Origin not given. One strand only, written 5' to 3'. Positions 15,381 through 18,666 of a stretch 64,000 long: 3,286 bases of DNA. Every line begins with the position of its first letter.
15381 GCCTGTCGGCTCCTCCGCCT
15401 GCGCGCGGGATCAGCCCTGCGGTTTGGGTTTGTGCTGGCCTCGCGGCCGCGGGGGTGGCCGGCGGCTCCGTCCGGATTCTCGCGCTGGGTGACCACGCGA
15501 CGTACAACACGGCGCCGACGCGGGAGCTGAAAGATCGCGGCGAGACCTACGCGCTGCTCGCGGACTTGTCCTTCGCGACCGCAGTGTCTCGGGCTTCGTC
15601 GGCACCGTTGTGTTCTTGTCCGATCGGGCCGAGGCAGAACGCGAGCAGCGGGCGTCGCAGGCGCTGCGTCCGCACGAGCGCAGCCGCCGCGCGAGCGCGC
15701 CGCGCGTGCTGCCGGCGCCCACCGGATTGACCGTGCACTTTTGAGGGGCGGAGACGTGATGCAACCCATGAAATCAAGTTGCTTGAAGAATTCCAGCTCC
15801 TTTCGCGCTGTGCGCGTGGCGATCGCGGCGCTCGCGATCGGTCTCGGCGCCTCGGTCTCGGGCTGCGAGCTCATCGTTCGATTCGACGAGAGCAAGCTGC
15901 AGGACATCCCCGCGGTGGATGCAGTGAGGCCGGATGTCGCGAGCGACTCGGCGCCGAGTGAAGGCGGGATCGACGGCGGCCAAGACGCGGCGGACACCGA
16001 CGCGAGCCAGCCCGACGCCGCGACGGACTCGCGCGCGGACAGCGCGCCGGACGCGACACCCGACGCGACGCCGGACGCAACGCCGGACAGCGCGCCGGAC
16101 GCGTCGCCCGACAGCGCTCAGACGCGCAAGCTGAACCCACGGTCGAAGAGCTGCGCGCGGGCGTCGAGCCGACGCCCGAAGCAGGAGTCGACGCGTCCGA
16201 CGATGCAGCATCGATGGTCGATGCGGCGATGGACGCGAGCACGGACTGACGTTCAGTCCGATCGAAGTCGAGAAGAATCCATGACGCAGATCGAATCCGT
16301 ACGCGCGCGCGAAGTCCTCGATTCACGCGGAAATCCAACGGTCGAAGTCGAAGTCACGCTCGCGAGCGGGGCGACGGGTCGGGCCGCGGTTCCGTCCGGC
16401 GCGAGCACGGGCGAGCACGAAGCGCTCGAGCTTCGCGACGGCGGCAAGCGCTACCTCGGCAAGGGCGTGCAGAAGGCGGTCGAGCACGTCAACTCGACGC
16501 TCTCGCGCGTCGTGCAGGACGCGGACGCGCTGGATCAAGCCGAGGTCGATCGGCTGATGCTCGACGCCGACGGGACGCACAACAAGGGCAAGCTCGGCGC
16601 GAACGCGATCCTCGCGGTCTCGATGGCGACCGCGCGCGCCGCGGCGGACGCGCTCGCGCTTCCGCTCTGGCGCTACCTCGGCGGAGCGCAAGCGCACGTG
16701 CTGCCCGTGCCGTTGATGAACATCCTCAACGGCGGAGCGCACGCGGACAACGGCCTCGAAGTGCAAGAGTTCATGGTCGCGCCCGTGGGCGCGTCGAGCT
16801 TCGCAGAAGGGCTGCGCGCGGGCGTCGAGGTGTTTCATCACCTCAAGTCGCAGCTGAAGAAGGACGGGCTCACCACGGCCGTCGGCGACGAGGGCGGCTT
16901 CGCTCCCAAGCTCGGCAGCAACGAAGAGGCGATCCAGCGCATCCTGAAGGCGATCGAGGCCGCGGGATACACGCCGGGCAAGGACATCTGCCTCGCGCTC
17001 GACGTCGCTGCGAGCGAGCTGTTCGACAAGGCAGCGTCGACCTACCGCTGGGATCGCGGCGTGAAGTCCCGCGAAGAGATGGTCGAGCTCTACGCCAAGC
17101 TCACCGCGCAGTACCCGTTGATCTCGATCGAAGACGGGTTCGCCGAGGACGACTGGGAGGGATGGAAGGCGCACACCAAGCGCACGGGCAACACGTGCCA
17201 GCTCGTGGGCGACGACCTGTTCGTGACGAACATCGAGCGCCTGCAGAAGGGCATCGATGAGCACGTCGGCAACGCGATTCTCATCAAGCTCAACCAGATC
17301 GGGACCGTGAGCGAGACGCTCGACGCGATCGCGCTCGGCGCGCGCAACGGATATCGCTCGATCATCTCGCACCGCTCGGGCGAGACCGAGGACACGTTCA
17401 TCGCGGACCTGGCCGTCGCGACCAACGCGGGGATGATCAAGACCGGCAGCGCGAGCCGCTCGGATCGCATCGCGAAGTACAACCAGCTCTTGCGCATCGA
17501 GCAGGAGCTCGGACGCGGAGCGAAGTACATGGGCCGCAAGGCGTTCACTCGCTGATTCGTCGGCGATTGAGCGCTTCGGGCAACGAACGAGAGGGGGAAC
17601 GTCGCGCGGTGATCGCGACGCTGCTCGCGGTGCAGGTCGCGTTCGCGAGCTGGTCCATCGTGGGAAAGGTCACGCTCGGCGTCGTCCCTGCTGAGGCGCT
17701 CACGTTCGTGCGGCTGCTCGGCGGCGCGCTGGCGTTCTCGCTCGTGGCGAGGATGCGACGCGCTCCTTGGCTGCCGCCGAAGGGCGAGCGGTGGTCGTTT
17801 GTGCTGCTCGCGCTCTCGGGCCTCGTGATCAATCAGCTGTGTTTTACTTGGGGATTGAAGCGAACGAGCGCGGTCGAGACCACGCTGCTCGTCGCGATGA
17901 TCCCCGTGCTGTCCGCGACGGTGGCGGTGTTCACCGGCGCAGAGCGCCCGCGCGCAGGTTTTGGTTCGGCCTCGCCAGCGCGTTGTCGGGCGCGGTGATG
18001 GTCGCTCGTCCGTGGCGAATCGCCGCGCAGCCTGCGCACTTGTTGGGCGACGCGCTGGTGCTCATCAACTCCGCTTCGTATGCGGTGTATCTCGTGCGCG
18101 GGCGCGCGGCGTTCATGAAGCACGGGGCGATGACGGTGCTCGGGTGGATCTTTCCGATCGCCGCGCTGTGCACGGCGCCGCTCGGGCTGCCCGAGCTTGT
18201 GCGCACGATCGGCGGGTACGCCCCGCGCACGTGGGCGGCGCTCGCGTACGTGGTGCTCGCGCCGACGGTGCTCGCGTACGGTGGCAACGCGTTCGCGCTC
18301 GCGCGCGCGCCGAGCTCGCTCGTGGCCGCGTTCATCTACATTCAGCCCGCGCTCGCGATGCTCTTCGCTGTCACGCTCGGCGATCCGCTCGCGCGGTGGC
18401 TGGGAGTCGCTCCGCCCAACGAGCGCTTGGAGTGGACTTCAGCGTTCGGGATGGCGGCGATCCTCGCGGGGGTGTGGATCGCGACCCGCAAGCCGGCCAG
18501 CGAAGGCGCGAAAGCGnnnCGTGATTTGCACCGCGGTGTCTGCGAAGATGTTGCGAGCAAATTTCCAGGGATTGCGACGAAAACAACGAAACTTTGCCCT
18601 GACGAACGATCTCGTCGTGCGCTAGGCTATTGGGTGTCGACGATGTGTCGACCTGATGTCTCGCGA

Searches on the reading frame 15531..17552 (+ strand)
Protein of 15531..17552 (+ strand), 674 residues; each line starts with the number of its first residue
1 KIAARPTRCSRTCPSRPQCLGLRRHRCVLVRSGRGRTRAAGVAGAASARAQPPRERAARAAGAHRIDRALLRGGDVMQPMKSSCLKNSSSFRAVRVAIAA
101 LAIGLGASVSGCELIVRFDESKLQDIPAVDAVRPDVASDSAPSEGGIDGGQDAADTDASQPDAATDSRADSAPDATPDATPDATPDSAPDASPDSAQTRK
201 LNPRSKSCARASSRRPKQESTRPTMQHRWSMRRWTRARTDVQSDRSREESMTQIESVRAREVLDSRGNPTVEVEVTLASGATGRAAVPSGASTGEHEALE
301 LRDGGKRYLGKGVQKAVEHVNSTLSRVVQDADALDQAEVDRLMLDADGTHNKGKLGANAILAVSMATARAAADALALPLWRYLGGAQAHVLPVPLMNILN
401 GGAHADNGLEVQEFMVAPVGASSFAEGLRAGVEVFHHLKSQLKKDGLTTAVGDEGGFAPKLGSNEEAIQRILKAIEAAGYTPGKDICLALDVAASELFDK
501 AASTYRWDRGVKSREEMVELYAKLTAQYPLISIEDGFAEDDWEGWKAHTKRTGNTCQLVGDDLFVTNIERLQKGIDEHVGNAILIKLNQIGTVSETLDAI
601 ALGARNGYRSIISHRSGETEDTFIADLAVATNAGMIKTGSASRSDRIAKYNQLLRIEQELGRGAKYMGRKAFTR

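Call 78: search_protein_families(library=pfam, proteins=[window:15531-17552:+], max_evalue=0.0001)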
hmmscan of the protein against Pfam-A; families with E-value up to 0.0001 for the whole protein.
window:15531-17552:+ (674 aa): 2 families
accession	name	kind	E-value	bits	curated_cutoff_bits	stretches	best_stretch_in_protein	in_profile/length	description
PF00113.28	Enolase_C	-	1.2e-121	406.1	21.5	1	389-672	2-293/296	Enolase, C-terminal TIM barrel domain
PF03952.21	Enolase_N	-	5.2e-57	192.1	35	1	254-383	1-131/131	Enolase, N-terminal domain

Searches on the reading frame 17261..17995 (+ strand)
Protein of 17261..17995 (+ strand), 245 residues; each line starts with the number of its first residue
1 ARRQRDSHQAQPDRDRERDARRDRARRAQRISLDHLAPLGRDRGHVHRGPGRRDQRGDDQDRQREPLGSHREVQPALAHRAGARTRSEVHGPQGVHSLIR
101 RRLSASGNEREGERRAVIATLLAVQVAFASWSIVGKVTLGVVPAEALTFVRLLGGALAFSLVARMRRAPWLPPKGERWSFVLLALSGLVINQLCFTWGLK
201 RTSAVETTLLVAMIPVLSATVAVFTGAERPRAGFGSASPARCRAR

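Call 78: search_protein_families(library=pfam, proteins=[window:17261-17995:+], max_evalue=0.0001)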
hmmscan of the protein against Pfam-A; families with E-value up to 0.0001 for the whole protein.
window:17261-17995:+ (245 aa): 1 family
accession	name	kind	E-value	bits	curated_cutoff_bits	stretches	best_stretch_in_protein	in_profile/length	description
PF00892.27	EamA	-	7e-15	55.9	28.2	1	118-230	4-115/135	EamA-like transporter family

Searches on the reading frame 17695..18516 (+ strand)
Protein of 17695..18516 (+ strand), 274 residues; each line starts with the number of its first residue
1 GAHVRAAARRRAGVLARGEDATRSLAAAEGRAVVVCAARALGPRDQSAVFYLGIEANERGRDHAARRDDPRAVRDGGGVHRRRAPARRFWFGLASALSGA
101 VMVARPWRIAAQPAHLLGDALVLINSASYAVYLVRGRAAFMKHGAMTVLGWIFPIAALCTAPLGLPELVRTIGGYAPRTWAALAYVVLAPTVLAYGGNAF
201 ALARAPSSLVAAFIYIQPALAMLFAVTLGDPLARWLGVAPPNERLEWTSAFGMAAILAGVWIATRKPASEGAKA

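Call 78: search_protein_families(library=pfam, proteins=[window:17695-18516:+], max_evalue=0.0001)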
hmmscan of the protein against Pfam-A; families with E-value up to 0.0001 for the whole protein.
window:17695-18516:+ (274 aa): 1 family
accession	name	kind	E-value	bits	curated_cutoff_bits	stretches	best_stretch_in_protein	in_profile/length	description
PF00892.27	EamA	-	1.3e-09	38.9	28.2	1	117-262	2-132/135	EamA-like transporter family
